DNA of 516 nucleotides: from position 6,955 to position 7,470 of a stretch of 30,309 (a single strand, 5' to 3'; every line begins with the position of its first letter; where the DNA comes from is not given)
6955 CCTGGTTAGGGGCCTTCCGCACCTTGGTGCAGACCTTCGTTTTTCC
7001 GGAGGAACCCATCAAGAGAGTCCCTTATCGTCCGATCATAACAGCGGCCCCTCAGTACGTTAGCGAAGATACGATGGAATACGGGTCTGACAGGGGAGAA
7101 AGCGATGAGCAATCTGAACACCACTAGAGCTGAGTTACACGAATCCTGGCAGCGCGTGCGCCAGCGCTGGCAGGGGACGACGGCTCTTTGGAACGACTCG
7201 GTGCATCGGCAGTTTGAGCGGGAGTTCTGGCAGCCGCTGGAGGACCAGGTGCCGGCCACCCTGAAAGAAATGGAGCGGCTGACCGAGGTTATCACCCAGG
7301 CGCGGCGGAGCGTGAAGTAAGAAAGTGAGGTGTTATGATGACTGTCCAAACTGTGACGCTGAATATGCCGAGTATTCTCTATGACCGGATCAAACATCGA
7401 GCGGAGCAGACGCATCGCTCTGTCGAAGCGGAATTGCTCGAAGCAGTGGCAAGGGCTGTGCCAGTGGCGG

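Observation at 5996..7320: Self-contained zincin / PsbP-DcrB-like / WXG100-like cassette inside the acs cluster: candidate orphan type VII-like effector module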

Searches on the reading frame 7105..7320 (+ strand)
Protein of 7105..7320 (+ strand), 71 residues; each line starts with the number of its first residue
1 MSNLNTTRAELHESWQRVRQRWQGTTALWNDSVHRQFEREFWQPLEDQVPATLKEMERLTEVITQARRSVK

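Call 4: search_protein_families(library=pfam, proteins=[window:7105-7320:+], max_evalue=1)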
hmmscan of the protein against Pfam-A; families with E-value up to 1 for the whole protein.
window:7105-7320:+ (71 aa): 0 families

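Call 5: search_protein_families(library=ncbifam, proteins=[window:7105-7320:+], max_evalue=1)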
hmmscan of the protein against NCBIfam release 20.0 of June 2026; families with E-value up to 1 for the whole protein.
window:7105-7320:+ (71 aa): 0 families

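Call 6: search_protein_families(library=padloc, proteins=[window:7105-7320:+], max_evalue=1)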
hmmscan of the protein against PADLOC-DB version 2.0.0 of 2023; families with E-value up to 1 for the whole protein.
window:7105-7320:+ (71 aa): 0 families

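Call 7: search_solved_structures(query=window:7105-7320:+, max_evalue=10, show_alignments=3)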
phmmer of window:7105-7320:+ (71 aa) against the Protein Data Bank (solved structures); distinct sequences matched with E-value up to 10: 2.
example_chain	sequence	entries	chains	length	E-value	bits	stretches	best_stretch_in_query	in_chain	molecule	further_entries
6a68_A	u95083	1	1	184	0.53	14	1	31-47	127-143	Calcium-dependent secretion activator 1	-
1byf_A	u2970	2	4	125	1.4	12.7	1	7-51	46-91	PROTEIN (POLYANDROCARPA LECTIN) | POLYANDROCARPA LECTIN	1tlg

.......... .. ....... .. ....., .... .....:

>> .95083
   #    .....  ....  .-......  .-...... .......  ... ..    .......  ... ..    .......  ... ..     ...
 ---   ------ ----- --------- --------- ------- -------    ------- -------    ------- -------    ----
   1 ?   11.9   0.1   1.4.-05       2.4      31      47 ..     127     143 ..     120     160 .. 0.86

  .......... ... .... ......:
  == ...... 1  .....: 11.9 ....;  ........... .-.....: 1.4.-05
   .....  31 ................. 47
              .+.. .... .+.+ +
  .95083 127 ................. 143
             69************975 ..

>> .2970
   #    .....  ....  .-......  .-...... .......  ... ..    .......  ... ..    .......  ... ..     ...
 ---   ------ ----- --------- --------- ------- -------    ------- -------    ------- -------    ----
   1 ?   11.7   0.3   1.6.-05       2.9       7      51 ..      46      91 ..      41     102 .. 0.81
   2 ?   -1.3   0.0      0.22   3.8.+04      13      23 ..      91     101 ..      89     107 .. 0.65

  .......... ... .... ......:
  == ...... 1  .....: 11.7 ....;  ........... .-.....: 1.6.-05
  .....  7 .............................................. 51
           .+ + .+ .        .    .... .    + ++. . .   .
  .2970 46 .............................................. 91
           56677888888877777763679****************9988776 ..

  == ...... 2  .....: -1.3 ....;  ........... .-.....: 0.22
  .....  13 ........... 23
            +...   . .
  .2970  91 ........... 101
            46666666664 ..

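Call 8: find_homologous_proteins(query=window:7105-7320:+, max_evalue=0.01)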
Query window:7105-7320:+ (71 aa): 22 proteins with E <= 0.01 among 22 candidates.
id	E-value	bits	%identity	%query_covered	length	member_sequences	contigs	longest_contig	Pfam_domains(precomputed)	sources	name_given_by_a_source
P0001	1.2e-39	150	100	100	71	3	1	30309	-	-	-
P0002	1.2e-30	122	80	100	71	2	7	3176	-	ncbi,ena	-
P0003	1.7e-30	121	81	97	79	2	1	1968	-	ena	-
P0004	5.7e-30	120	82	100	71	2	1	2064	-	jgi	jgi:hypothetical protein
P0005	9.3e-30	119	82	100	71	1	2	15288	-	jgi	jgi:hypothetical protein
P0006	3.1e-29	117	79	100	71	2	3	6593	-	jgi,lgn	-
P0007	3.5e-29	117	79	100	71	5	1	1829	-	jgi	-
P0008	1.9e-28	115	76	100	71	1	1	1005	-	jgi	-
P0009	8.9e-28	113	80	100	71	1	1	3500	-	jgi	-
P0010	2.3e-27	112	77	100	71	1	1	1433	-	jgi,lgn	jgi:hypothetical protein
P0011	2.4e-27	112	75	100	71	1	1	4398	-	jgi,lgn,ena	-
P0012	4.7e-27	111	77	97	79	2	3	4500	-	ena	-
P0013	3.4e-25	105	70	100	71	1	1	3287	-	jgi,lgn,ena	-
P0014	7.0e-25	104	69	100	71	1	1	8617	-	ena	-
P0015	7.3e-25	104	72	100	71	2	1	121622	-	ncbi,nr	ncbi:MAG: hypothetical protein H5T64_08235 [Chloroflexi bacterium]|nr:hypothetical protein [Chlorofl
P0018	4.9e-22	95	68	100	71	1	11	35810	-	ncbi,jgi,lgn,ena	jgi:hypothetical protein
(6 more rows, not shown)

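Call 9: find_encoding_contigs(protein=P0015, flank=8000, max_places=3)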
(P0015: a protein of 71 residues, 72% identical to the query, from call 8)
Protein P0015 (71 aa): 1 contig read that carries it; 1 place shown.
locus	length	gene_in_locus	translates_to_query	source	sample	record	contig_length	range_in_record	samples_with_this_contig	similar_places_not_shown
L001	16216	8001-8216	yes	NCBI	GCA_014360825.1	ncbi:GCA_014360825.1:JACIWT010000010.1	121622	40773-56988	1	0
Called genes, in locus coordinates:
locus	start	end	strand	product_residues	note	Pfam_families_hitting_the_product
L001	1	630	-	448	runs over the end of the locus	PF00202:Aminotran_3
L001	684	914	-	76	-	PF14451:Ub-Mut7C (weak), PF02597:ThiS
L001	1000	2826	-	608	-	PF02730:AFOR_N, PF01314:AFOR_C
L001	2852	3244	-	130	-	PF13187:Fer4_9 (weak), PF13534:Fer4_17 (weak), PF13237:Fer4_10, PF00037:Fer4 (weak), PF12838:Fer4_7, PF13187:Fer4_9, PF00037:Fer4 (weak), PF12837:Fer4_6 (weak), +7 more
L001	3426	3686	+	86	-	PF02583:Trns_repr_metal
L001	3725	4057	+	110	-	PF00085:Thioredoxin, PF14595:Thioredoxin_9 (weak), PF13098:Thioredoxin_2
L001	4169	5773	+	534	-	PF00221:Lyase_aromatic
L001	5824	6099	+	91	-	PF06013:WXG100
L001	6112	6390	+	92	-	-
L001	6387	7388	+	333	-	-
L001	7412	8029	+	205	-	-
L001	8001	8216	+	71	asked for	-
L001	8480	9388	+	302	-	PF25174:Beta-prop_THOC3, PF24814:WD40_Prp19, PF25175:Beta-prop_WDR5, PF23381:Beta-prop_IFT122_1st, PF23414:Beta-prop_EML_2, PF24796:WDR55, PF24807:WD40_CDC20-Fz, PF24817:WD40_WDHD1_1st, +23 more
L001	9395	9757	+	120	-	PF07828:PA-IL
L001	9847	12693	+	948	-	PF01580:FtsK_SpoIIIE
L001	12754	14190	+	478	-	PF00215:OMPdecase, PF00156:Pribosyltran (weak)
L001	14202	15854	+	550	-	PF17391:Urocanase_N, PF01175:Urocanase, PF17392:Urocanase_C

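Call 10: find_encoding_contigs(protein=P0018, flank=8000, max_places=4)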
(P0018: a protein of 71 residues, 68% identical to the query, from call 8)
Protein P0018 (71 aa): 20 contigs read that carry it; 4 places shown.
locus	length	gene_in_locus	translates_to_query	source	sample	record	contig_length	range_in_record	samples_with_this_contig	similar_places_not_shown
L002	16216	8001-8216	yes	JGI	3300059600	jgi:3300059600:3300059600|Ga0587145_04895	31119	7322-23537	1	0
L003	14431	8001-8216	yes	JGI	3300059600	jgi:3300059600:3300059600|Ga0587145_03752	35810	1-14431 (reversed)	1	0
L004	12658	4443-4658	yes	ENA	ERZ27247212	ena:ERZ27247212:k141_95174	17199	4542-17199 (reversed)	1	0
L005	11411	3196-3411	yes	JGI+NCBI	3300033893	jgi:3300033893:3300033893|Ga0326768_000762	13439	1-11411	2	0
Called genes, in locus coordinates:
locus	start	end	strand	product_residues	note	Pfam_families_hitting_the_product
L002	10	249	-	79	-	PF07866:DUF1653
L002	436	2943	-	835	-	PF01833:TIG (weak), PF25852:DUF6242_C (weak), PF02012:BNR (faint), PF15902:Sortilin-Vps10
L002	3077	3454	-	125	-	PF01810:LysE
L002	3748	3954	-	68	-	-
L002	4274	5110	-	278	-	PF02899:Phage_int_SAM_1 (weak), PF13495:Phage_int_SAM_4 (weak), PF00589:Phage_integrase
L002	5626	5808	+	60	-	-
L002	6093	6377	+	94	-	PF06013:WXG100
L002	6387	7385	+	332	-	-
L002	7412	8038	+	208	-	-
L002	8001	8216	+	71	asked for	-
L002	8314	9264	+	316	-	-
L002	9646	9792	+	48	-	-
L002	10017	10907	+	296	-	PF01580:FtsK_SpoIIIE (weak)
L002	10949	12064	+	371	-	PF01580:FtsK_SpoIIIE (faint)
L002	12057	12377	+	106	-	-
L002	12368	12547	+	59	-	-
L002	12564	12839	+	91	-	PF06013:WXG100 (weak)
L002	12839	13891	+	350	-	-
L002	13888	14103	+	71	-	-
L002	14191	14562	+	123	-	-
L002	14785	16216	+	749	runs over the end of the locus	PF09992:NAGPA, PF07705:CARDB, PF07691:PA14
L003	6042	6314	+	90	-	PF06013:WXG100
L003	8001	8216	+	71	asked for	-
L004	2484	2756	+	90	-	PF06013:WXG100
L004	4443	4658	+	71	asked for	-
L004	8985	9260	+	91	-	PF06013:WXG100 (weak)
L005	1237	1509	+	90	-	PF06013:WXG100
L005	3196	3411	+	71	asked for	-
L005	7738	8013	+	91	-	PF06013:WXG100 (weak)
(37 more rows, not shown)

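Call 17: find_encoding_contigs(protein=P0005, flank=8000, max_places=3)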
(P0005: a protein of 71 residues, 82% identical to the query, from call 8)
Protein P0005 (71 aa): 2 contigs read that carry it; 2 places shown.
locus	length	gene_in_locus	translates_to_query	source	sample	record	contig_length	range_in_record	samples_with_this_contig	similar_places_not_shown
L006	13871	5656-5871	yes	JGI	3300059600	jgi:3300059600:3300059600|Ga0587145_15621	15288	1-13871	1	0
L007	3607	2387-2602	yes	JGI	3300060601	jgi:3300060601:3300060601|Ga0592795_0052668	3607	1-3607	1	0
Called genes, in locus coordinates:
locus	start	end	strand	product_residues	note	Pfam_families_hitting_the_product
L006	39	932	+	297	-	PF12740:PETase, PF01738:DLH (faint), PF00561:Abhydrolase_1 (faint), PF05448:AXE1 (weak)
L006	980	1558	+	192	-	PF14378:PAP2_3 (faint), PF01569:PAP2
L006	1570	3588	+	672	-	PF13231:PMT_2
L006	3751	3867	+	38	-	-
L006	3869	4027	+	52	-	-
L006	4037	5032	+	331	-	-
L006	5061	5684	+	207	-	-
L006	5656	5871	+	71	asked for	-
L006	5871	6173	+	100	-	PF01909:NTP_transf_2, PF18765:Polbeta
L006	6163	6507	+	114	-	PF01934:HepT-like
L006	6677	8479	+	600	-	PF07676:PD40 (faint), PF26549:Tricorn_N (faint), PF26550:Tricorn_2nd (weak)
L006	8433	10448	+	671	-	PF00111:Fer2, PF17650:RACo_linker, PF17651:Raco_middle, PF14574:RACo_C_ter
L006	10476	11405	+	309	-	PF00809:Pterin_bind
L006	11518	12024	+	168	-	PF00994:MoCF_biosynth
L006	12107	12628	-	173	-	PF01871:AMMECR1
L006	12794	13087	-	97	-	PF00441:Acyl-CoA_dh_1, PF08028:Acyl-CoA_dh_2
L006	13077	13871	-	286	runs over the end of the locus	PF02771:Acyl-CoA_dh_N, PF02770:Acyl-CoA_dh_M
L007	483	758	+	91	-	PF06013:WXG100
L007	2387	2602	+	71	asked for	-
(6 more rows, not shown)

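Call 18: find_encoding_contigs(protein=P0014, flank=8000, max_places=3)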
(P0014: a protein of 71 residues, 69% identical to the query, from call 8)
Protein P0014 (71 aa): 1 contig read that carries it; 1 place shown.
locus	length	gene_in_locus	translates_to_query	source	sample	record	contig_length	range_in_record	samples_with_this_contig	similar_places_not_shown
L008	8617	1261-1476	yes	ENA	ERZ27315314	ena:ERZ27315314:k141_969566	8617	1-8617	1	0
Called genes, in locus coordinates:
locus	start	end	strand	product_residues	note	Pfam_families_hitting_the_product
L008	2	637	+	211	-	?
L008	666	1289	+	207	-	-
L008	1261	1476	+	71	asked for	-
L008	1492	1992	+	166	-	-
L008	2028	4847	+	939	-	PF01580:FtsK_SpoIIIE (weak), PF13401:AAA_22 (faint), PF01580:FtsK_SpoIIIE, PF13191:AAA_16 (faint)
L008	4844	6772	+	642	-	PF00111:Fer2, PF17650:RACo_linker, PF17651:Raco_middle, PF14574:RACo_C_ter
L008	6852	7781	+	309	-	PF00809:Pterin_bind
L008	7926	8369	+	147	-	PF00037:Fer4 (faint), PF12797:Fer4_2 (faint), PF12838:Fer4_7 (weak), PF13183:Fer4_8 (weak), PF13237:Fer4_10 (weak), PF14697:Fer4_21 (weak), PF12838:Fer4_7, PF13187:Fer4_9, +4 more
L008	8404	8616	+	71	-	?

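Call 19: find_encoding_contigs(protein=P0006, flank=8000, max_places=3)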
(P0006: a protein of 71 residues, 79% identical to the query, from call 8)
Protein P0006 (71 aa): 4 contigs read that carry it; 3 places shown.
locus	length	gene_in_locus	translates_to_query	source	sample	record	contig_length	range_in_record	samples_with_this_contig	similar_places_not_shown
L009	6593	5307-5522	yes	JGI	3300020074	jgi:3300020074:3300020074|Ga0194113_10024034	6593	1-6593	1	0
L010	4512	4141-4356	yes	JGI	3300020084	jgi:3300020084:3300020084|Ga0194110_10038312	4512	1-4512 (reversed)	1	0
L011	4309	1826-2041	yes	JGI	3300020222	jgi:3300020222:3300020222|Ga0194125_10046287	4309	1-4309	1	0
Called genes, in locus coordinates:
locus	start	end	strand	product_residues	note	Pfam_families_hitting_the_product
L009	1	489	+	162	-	?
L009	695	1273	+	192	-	PF01569:PAP2, PF14378:PAP2_3 (weak)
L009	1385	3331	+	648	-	PF13231:PMT_2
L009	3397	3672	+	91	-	PF06013:WXG100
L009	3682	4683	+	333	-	-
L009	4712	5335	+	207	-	-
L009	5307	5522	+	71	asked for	-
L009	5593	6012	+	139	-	-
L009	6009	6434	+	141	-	PF01844:HNH, PF14279:HNH_5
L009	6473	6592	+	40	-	?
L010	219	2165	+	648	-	PF13231:PMT_2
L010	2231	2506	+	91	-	PF06013:WXG100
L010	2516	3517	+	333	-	-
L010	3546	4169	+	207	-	-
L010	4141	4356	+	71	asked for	-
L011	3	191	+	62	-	?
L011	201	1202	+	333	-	-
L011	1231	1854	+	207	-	-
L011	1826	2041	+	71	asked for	-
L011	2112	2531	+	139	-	-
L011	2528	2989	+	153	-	PF01844:HNH, PF14279:HNH_5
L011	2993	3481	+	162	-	-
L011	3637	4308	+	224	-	?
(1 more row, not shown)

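Call 37: search_protein_families(library=pfam, proteins=[L001:6387-7388:+, L002:12839-13891:+, L009:3682-4683:+, L001:5824-6099:+, L001:6112-6390:+, L002:12564-12839:+, L002:13888-14103:+, L008:1492-1992:+, L008:2028-4847:+], max_evalue=1)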
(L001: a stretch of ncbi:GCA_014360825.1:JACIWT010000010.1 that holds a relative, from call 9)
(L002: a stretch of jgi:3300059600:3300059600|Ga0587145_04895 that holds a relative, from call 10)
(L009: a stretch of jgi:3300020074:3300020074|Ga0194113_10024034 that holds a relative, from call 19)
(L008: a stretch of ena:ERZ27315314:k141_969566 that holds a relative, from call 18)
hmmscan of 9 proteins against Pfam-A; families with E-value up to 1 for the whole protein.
L001:6387-7388:+ (333 aa): 3 families
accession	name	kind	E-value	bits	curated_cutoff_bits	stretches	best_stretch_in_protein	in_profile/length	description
PF20573.4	DUF6782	-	4.4e-06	26.6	27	1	187-272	20-103/241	Putative metallopeptidase family (DUF6782)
PF15030.11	DUF4527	-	0.04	13.7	29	1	26-76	37-83/277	Protein of unknown function (DUF4527)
PF02601.20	Exonuc_VII_L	-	0.25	11.2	35.9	1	13-139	142-266/315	Exonuclease VII, large subunit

L002:12839-13891:+ (350 aa): 2 families
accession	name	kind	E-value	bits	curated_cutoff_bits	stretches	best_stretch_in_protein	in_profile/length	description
PF24627.1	PUMA_CC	-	0.052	14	30.1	0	49-71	46-68/74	PUMA coiled-coil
PF13596.12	PAS_10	-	0.19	12.9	22.1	0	11-69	13-69/106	PAS domain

L009:3682-4683:+ (333 aa): 10 families
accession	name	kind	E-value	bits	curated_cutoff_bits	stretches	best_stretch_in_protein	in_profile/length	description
PF20573.4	DUF6782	-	2.8e-05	23.9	27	1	194-277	27-109/241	Putative metallopeptidase family (DUF6782)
PF09787.14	Golgin_A5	-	0.00017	21.7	31.7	1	35-132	42-138/305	Golgin subfamily A member 5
PF10241.14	KxDL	-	0.02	15.6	27.2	1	30-73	24-67/86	Uncharacterized conserved protein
PF02601.20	Exonuc_VII_L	-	0.056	13.3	35.9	1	17-157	146-267/315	Exonuclease VII, large subunit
PF04859.17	DUF641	-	0.1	13.4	27.6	1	8-75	48-119/127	Plant protein of unknown function (DUF641)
PF07295.17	DUF1451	-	0.16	12.6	26.1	0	113-162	7-56/146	Zinc-ribbon containing domain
PF03732.24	Retrotrans_gag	-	0.33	11.6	24.1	1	90-136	33-79/97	Retrotransposon gag protein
PF25034.1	Spectrin_SYNE1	-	0.42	10.7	35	1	47-135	24-112/188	Nesprin-1, spectrin repeats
PF02050.21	FliJ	-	0.56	10.9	28.4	0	27-70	46-89/123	Flagellar FliJ protein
PF07730.19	HisKA_3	-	0.94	10.5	24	0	28-70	21-63/68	Histidine kinase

L001:5824-6099:+ (91 aa): 2 families
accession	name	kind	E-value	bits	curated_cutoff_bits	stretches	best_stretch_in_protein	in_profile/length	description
PF06013.18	WXG100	-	2.4e-08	34.6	27.3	1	7-85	4-82/86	Proteins of 100 residues with WXG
PF00159.23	Hormone_3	-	0.27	11.7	28.7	1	6-22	10-26/36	Pancreatic hormone peptide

L001:6112-6390:+ (92 aa): 2 families
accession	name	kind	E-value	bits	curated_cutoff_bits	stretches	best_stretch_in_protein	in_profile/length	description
PF06013.18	WXG100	-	3.2e-05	24.5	27.3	1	4-71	2-69/86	Proteins of 100 residues with WXG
PF18861.7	PTP_tm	-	0.11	13.1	26.3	1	9-50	4-45/126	TM proximal of protein tyrosine phosphatase, receptor type J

L002:12564-12839:+ (91 aa): 3 families
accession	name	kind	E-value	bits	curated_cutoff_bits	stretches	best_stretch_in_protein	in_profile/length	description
PF06013.18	WXG100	-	3.6e-06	27.6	27.3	1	6-69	2-65/86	Proteins of 100 residues with WXG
PF07793.16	DUF1631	-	0.11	11.4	33.7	1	4-47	440-483/741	Protein of unknown function (DUF1631)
PF05016.21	ParE_toxin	-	0.16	13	23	1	36-80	13-59/89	ParE toxin of type II toxin-antitoxin system, parDE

L002:13888-14103:+ (71 aa): 0 families

L008:1492-1992:+ (166 aa): 6 families
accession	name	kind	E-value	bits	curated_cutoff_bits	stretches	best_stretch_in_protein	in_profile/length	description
PF20709.2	DUF6823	-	0.044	14.7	25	1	8-72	6-69/110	Family of unknown function (DUF6823)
PF07393.17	Sec10_HB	-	0.067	12.1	26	1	10-136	244-354/637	Exocyst complex component Sec10-like, alpha-helical bundle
PF06528.17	Phage_P2_GpE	-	0.091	12.7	23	1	117-136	14-33/37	Phage P2 GpE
PF12867.12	DinB_2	-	0.096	13.6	24.8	0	28-80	55-99/128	DinB superfamily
PF06810.17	Phage_scaffold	-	0.25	11.7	35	1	22-82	14-74/170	Phage capsid assembly scaffolding protein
PF01017.26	STAT_alpha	-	0.39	11.2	27.5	0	19-77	37-95/167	STAT transcription factor, coiled-coil domain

L008:2028-4847:+ (939 aa): 23 families
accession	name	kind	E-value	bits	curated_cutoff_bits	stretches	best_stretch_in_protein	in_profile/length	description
PF01580.24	FtsK_SpoIIIE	-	2.1e-41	142.3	24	2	374-553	16-219/221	FtsK/SpoIIIE family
PF13401.12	AAA_22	-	7.2e-06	26.8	27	1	398-546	5-118/130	AAA domain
PF13191.12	AAA_16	-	8.1e-05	23.6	32.6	1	395-547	21-165/167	AAA ATPase domain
PF05729.18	NACHT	-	0.00016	22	26.7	1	402-422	4-24/167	NACHT domain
PF01935.23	DUF87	-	0.0002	21.9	23.2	1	380-424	3-49/220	Helicase HerA, central domain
PF25199.1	nSTAND_NTPase5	-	0.00025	21.3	34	1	392-423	35-66/145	Novel STAND NTPase 5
PF13555.12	AAA_29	-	0.008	16.3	27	1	400-422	24-46/61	P-loop containing region of AAA domain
PF12846.13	AAA_10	-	0.01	15.4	27.5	1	397-445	20-65/362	AAA-like domain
PF00437.27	T2SSE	-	0.018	14.2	24.9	1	397-422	141-166/370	Type II/IV secretion system protein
PF04665.18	Pox_A32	-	0.019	14.9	22.8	0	403-427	18-42/242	Poxvirus A32 protein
PF21984.2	DnaD_N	-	0.02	15.5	27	1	183-248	18-83/101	DnaD N-terminal domain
PF23460.1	ZMYND8_CC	-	0.051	14.2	27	1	33-63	6-36/65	ZMYND8 protein coiled-coil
PF00005.33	ABC_tran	-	0.054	14.5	25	1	399-421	12-34/137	ABC transporter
PF10444.14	Nbl1_Borealin_N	-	0.13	12.3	24.4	1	35-68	8-41/57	Nbl1 / Borealin N terminal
PF10412.15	TrwB_AAD_bind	-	0.14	11.4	20.5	0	398-421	15-38/387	Type IV secretion-system coupling protein DNA-binding domain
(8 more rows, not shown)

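Call 47: search_solved_structures(query=A3, max_evalue=10, show_alignments=2)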
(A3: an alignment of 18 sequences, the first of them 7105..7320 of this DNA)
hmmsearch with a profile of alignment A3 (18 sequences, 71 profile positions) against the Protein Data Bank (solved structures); distinct sequences matched with E-value up to 10: 12.
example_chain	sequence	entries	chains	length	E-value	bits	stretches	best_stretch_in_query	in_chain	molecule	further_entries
5e4r_A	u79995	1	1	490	0.11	15.5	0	36-60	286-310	Ketol-acid reductoisomerase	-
8e73_P1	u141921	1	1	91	0.16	15.1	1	8-40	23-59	NDUP1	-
2n5e_A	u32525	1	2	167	0.35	13.9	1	39-65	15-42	Apolipoprotein A-I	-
3r2p_A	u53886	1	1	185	0.64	13.1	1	38-65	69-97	Apolipoprotein A-I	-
1av1_A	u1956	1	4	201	0.8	12.8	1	38-65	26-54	APOLIPOPROTEIN A-I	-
4v6m_A0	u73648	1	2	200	0.9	12.6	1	38-65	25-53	Apolipoprotein A-I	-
2msc_A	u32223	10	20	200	0.9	12.6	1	38-65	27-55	Apolipoprotein A-I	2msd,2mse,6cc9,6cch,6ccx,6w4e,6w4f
7kjr_C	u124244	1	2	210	1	12.4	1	39-65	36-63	Apolipoprotein A-I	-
8eqs_C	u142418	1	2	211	1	12.4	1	39-65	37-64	Apolipoprotein A-I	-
6pts_A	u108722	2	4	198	1.1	12.3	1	38-65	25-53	Apolipoprotein A-I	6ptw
3k2s_A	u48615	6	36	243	1.2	12.2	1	38-65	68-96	Apolipoprotein A-I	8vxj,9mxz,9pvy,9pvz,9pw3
6clz_B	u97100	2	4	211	4.6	10.4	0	39-65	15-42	Apolipoprotein A-I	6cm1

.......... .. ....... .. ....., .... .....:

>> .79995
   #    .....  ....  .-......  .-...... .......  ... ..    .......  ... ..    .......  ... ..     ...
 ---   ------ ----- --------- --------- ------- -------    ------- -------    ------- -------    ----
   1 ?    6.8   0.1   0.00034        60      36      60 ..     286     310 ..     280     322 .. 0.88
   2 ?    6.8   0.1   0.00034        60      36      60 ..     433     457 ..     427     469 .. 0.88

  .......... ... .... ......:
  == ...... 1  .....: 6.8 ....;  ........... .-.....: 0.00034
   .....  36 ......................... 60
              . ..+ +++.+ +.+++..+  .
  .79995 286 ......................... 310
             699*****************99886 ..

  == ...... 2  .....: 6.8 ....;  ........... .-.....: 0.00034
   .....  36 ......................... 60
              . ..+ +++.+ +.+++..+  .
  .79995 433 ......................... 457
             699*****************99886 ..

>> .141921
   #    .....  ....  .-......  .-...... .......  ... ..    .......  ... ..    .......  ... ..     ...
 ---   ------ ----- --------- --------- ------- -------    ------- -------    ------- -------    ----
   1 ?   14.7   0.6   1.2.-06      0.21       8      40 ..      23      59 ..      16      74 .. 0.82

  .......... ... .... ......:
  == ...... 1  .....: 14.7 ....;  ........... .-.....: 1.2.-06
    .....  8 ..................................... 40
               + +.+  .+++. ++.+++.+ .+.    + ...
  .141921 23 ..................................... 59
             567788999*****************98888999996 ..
